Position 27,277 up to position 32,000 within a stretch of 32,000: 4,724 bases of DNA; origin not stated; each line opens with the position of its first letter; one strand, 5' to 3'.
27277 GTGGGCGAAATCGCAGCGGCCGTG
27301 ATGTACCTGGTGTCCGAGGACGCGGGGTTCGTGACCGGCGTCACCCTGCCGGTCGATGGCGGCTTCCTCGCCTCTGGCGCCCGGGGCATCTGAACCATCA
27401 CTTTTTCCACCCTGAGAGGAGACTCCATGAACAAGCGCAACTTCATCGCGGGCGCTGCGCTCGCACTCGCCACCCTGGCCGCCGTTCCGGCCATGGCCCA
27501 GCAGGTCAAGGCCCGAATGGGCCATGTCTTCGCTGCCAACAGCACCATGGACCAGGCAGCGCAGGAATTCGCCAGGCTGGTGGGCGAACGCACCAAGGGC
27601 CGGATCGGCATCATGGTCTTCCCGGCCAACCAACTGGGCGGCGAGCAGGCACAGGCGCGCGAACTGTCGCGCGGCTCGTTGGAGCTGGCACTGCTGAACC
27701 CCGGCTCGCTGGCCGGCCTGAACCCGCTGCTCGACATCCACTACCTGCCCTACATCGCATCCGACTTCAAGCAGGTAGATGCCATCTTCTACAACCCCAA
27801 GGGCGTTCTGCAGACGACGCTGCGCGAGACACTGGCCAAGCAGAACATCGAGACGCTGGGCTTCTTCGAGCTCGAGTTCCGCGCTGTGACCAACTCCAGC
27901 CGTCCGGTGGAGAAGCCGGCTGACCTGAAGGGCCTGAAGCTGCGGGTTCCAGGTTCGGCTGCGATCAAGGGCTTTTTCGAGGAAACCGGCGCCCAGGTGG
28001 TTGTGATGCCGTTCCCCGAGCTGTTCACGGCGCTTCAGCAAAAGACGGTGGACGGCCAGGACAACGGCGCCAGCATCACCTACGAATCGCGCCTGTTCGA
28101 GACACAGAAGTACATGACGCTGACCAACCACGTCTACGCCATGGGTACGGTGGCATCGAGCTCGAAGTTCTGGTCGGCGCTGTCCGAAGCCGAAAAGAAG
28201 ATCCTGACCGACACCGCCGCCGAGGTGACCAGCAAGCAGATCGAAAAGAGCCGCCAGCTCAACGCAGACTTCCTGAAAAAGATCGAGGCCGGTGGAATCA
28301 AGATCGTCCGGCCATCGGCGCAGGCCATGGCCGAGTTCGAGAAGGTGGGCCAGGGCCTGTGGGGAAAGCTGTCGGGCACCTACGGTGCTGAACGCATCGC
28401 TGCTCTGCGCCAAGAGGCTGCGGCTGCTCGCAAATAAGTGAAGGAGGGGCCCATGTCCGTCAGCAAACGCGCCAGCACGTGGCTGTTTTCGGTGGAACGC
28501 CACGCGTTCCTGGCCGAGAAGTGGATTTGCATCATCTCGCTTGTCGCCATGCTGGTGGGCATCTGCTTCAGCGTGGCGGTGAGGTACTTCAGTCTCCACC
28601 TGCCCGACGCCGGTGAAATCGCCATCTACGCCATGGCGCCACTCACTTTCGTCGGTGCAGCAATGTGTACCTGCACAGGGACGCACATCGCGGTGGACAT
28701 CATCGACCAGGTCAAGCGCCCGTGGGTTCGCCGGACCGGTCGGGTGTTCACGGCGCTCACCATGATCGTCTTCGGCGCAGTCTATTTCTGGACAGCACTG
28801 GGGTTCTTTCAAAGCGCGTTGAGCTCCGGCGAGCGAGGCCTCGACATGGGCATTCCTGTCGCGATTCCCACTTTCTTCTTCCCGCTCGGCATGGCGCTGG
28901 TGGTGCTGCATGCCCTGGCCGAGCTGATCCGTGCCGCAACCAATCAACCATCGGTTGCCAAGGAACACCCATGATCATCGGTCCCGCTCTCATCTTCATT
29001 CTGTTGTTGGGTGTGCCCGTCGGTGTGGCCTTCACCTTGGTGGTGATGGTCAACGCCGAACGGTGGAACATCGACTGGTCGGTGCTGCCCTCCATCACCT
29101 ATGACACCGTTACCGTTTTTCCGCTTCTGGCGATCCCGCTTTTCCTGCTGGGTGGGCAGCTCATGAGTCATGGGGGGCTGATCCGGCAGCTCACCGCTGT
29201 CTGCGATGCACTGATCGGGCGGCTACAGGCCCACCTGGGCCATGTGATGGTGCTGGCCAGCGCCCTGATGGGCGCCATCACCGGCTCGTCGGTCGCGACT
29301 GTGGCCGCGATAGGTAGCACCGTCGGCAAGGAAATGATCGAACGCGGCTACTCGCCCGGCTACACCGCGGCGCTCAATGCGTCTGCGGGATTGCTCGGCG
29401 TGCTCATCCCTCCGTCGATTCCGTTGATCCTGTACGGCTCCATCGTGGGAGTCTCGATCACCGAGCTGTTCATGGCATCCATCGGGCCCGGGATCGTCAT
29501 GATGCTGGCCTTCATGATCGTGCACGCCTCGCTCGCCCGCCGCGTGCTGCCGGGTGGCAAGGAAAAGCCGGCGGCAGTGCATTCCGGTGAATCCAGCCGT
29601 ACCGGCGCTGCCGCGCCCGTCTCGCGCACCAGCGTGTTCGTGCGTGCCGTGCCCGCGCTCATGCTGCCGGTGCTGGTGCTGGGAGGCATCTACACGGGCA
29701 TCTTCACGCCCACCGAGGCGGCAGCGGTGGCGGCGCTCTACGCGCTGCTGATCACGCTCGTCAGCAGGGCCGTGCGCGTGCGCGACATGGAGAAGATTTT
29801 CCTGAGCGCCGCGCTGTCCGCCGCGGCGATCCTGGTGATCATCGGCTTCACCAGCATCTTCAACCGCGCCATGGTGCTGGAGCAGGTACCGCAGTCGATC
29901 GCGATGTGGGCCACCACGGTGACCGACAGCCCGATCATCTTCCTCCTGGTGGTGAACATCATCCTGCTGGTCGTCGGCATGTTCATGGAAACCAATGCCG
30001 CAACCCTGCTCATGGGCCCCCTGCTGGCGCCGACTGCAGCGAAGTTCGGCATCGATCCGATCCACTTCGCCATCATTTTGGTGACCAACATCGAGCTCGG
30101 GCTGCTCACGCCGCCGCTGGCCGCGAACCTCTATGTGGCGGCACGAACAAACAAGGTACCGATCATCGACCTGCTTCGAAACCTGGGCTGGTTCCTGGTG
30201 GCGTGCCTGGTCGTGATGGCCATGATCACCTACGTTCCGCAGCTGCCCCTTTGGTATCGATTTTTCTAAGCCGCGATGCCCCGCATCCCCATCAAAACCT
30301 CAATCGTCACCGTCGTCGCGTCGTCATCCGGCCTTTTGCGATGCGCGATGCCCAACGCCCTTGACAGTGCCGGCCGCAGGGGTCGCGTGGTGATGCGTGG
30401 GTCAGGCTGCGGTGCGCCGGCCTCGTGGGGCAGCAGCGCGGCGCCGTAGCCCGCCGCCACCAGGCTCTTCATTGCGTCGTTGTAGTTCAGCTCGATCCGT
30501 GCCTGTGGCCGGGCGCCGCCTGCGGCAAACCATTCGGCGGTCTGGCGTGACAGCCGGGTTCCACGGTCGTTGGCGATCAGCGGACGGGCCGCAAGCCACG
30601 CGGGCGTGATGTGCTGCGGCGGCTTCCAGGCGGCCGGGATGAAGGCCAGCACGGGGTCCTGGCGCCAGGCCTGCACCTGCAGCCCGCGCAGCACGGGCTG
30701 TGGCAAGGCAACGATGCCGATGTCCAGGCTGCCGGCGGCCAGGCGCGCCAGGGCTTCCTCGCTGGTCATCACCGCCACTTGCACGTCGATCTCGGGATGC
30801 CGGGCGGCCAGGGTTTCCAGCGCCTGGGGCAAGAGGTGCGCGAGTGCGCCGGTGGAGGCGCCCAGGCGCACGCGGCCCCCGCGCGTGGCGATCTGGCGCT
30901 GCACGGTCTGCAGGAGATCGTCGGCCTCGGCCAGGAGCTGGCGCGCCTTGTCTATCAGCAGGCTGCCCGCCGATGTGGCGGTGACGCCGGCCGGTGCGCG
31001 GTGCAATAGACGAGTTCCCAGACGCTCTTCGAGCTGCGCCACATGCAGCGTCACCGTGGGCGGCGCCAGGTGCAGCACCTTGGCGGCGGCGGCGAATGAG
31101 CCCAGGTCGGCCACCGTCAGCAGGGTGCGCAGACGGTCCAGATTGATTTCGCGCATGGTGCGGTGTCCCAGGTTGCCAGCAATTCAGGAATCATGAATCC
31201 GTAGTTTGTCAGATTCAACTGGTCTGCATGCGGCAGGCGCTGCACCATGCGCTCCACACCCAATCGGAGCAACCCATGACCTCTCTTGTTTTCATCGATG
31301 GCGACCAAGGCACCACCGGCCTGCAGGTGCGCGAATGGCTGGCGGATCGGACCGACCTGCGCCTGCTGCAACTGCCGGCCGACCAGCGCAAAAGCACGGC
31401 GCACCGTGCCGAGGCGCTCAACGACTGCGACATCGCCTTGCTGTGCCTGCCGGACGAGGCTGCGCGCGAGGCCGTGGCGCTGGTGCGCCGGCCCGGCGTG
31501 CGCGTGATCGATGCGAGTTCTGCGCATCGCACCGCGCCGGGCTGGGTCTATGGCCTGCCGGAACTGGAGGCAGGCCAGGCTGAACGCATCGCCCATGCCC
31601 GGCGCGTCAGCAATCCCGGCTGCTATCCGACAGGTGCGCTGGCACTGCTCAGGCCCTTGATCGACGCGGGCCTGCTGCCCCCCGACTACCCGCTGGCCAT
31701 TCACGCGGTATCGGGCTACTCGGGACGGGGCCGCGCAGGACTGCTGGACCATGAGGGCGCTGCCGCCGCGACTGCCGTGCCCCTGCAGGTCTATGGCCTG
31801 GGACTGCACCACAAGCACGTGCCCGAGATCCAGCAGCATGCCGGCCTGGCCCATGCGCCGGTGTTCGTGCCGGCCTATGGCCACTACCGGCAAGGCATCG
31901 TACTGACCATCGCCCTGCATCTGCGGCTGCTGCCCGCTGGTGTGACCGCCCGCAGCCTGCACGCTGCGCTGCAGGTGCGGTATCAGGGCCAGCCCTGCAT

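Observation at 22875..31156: Compact RuBisCO-like protein + DUF1537 kinase + SDR + TRAP transporter module flanked by two LysR regulators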

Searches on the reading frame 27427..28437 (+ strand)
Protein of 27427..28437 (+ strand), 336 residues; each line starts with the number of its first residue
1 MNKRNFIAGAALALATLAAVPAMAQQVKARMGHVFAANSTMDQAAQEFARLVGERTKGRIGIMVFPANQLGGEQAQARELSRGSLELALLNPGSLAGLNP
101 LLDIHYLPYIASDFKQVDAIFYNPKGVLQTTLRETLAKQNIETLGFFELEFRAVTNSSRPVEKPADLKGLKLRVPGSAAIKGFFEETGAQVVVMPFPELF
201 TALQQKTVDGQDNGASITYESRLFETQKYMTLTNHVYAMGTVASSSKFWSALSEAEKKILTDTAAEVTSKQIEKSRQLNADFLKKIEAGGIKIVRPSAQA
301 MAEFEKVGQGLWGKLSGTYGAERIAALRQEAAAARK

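Call 3: search_protein_families(library=pfam, proteins=[window:27427-28437:+])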
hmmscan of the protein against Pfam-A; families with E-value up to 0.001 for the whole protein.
window:27427-28437:+ (336 aa): 1 family
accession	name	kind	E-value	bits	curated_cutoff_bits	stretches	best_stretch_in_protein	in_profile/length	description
PF03480.18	DctP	-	1.2e-71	241.9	23.4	1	31-314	1-281/286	Bacterial extracellular solute-binding protein, family 7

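Call 4: search_protein_families(library=ncbifam, proteins=[window:27427-28437:+])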
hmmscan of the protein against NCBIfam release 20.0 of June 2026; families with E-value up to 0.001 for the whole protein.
window:27427-28437:+ (336 aa): 2 families
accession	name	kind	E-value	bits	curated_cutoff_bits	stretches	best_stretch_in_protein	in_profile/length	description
NF037995.1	TRAP_S1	subfamily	1.2e-62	211.7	50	1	30-304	1-271/271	TRAP transporter substrate-binding protein DctP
TIGR00787.1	dctP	subfamily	8.9e-58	195.7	175.05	1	32-287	2-254/257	DctP family TRAP transporter solute-binding subunit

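Call 19: search_solved_structures(query=window:27427-28437:+, max_evalue=1e-20)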
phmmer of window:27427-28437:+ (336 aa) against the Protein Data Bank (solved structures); distinct sequences matched with E-value up to 1e-20: 64 (the best 60 are shown).
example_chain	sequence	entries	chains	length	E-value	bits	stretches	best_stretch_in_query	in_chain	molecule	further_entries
7bbr_A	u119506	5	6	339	6.8e-44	153.7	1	9-324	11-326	Putative TRAP transporter solute receptor DctP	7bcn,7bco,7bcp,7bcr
4p47_A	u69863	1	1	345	3.5e-42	148.1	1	8-330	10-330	TRAP dicarboxylate transporter, DctP subunit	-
4nq8_A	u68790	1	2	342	1.2e-36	129.8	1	3-285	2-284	Putative periplasmic substrate-binding transport protein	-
4pdd_A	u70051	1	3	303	3.7e-36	128.3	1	32-329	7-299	TRAP dicarboxylate transporter, DctP subunit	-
4ovs_A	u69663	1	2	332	1.8e-34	122.8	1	24-324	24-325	TRAP dicarboxylate transporter, DctP subunit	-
9dsy_A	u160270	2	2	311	1.3e-33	119.9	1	26-327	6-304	C4-dicarboxylate-binding periplasmic protein DctP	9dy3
4nn3_A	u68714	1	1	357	5.1e-32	114.7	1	10-302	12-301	TRAP dicarboxylate transporter, DctP subunit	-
4mx6_A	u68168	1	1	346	6.1e-32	114.4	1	12-324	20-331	TRAP-type C4-dicarboxylate:H+ symport system substrate-binding component DctP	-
4pdh_A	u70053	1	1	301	6.4e-32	114.4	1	37-293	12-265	TRAP dicarboxylate transporter, DctP subunit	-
4xeq_A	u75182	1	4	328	1.3e-31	113.4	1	37-305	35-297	TRAP dicarboxylate transporter, DctP subunit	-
3b50_A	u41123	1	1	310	2e-30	109.5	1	37-320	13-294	Sialic acid-binding periplasmic protein siaP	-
2v4c_A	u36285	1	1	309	2.1e-30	109.4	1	37-320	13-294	SIALIC ACID-BINDING PERIPLASMIC PROTEIN SIAP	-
2wyk_A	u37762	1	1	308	2.1e-30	109.4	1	37-320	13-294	SIALIC ACID-BINDING PERIPLASMIC PROTEIN SIAP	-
2cex_A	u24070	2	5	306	2.2e-30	109.3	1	37-320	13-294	PROTEIN HI0146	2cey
2xwv_A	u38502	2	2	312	2.2e-30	109.3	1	37-320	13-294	SIALIC ACID-BINDING PERIPLASMIC PROTEIN SIAP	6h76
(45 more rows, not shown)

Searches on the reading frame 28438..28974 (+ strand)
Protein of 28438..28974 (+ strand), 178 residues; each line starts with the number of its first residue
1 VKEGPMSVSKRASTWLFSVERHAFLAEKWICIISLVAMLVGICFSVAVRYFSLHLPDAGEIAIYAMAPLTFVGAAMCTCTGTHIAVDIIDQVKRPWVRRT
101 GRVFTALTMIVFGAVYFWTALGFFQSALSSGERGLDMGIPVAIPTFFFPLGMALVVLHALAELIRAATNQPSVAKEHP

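Call 3: search_protein_families(library=pfam, proteins=[window:28438-28974:+])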
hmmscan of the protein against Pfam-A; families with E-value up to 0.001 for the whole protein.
window:28438-28974:+ (178 aa): 1 family
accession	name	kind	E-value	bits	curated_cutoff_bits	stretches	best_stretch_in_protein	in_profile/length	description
PF04290.18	DctQ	-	8.4e-23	81.2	28.3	1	38-168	1-131/132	Tripartite ATP-independent periplasmic transporters, DctQ component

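Call 4: search_protein_families(library=ncbifam, proteins=[window:28438-28974:+])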
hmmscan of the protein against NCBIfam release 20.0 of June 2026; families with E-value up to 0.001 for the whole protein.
window:28438-28974:+ (178 aa): 0 families

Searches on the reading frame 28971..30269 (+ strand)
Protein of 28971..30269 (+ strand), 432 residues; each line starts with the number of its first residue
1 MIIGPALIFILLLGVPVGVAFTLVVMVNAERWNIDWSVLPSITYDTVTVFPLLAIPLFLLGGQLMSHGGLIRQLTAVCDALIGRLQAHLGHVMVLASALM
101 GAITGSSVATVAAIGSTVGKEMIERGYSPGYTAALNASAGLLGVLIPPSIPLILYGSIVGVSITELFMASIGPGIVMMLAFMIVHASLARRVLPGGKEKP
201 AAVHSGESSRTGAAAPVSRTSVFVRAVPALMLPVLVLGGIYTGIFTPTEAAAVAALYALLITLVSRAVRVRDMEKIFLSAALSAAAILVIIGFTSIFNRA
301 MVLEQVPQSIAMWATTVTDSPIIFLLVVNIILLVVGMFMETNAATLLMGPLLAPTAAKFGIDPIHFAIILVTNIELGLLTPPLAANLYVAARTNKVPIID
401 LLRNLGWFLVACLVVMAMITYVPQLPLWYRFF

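Call 3: search_protein_families(library=pfam, proteins=[window:28971-30269:+])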
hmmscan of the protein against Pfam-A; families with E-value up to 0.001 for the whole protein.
window:28971-30269:+ (432 aa): 1 family
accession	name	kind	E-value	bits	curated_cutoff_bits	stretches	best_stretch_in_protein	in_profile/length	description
PF06808.19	DctM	-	2.9e-98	329.9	23.8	1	7-425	4-413/413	Tripartite ATP-independent periplasmic transporter, DctM component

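Call 4: search_protein_families(library=ncbifam, proteins=[window:28971-30269:+])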
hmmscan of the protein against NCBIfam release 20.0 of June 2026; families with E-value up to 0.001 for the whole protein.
window:28971-30269:+ (432 aa): 3 families
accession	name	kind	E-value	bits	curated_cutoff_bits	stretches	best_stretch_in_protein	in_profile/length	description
TIGR00786.1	dctM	subfamily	5.7e-107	358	268.45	1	14-428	1-403/405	TRAP transporter large permease subunit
NF011634.1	PRK15060.1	equivalog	3.3e-54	184.5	800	1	11-425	14-416/425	2,3-diketo-L-gulonate TRAP transporter large permease YiaN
TIGR02123.1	TRAP_fused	subfamily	1.9e-21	76.4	320.65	1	54-425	170-534/615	TRAP transporter fused permease subunit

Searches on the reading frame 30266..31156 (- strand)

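Call 3: search_protein_families(library=pfam, proteins=[window:30266-31156:-])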
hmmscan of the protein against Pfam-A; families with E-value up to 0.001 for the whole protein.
window:30266-31156:- (296 aa): 2 families
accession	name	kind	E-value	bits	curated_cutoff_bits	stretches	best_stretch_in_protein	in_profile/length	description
PF03466.25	LysR_substrate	-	3e-36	125.2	28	1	92-280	4-196/209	LysR substrate binding domain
PF00126.33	HTH_1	-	1.5e-18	66.9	26.6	1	6-64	1-59/60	Bacterial regulatory helix-turn-helix protein, lysR family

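Call 4: search_protein_families(library=ncbifam, proteins=[window:30266-31156:-])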
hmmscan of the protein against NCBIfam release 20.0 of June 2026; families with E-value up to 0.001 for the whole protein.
window:30266-31156:- (296 aa): 52 families (the best 25 are shown)
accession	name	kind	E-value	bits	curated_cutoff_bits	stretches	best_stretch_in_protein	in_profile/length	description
NF040786.1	LysR_Sec_metab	equivalog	5.4e-35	120.8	250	1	4-246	1-249/298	selenium metabolism-associated LysR family transcriptional regulator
TIGR03339.1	phn_lysR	subfamily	6e-31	107.7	341.1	1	9-247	2-238/279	aminoethylphosphonate catabolism associated LysR family transcriptional regulator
NF008722.0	PRK11716.1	equivalog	8.6e-30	103.7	246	1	5-244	2-243/293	HTH-type transcriptional activator IlvY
NF053705.1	TransRegGltCGpos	equivalog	1.8e-25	89.8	350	1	7-275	4-275/300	glutamate biosynthesis transcriptional regulator GltC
NF047711.1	PutUtilRegPtrR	equivalog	2.2e-25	89.3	400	1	5-245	2-237/283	putrescine utilization regulator PtrR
NF008416.0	PRK11242.1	equivalog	4e-25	88.7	277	1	8-252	5-251/300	transcriptional regulator CynR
NF008410.0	PRK11233.1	equivalog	4.8e-25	88.3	309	1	4-246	1-242/305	nitrogen assimilation transcriptional regulator NAC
TIGR02424.1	TF_pcaQ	equivalog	2.2e-24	85.9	303.8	1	4-221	3-224/300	pca operon transcription factor PcaQ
NF045775.1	acetoin_reg_AlsR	exception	3.4e-24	85.8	430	1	5-246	2-246/290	acetoin biosynthesis transcriptional regulator AlsR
NF045990.1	TransRegCbbRRhodb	equivalog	3.8e-24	85.3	450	1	3-243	5-248/304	LysR family regulator CbbR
NF007439.0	PRK09986.1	equivalog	8.9e-24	84.4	290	1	3-277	6-283/296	LysR family transcriptional regulator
NF008361.0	PRK11151.1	equivalog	9.6e-24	84.2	329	1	5-246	2-244/305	DNA-binding transcriptional regulator OxyR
NF007385.0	PRK09906.1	equivalog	1.5e-21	76.8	356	1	5-280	2-279/296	DNA-binding transcriptional regulator HcaR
NF040889.1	trans_reg_YeiE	equivalog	7.9e-21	74.5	480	1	4-243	3-238/288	DNA-binding transcriptional regulator YeiE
NF047520.1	trans_act_CidR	equivalog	4.5e-20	72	415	1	6-154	3-151/292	cidABC operon transcriptional activator CidR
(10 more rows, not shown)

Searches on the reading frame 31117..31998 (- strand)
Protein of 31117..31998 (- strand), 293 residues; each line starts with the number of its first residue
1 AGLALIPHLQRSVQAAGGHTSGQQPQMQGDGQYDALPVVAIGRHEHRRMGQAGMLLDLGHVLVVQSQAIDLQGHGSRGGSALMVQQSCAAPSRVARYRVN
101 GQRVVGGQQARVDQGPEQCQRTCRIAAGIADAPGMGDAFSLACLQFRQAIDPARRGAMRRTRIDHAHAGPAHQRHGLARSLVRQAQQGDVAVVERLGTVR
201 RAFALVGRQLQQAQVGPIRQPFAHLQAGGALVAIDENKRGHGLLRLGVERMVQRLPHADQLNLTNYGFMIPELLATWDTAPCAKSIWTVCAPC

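Call 97: search_protein_families(library=pfam, max_evalue=0.01, proteins=[window:31117-31998:-])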
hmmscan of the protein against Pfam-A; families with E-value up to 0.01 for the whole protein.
window:31117-31998:- (293 aa): 0 families
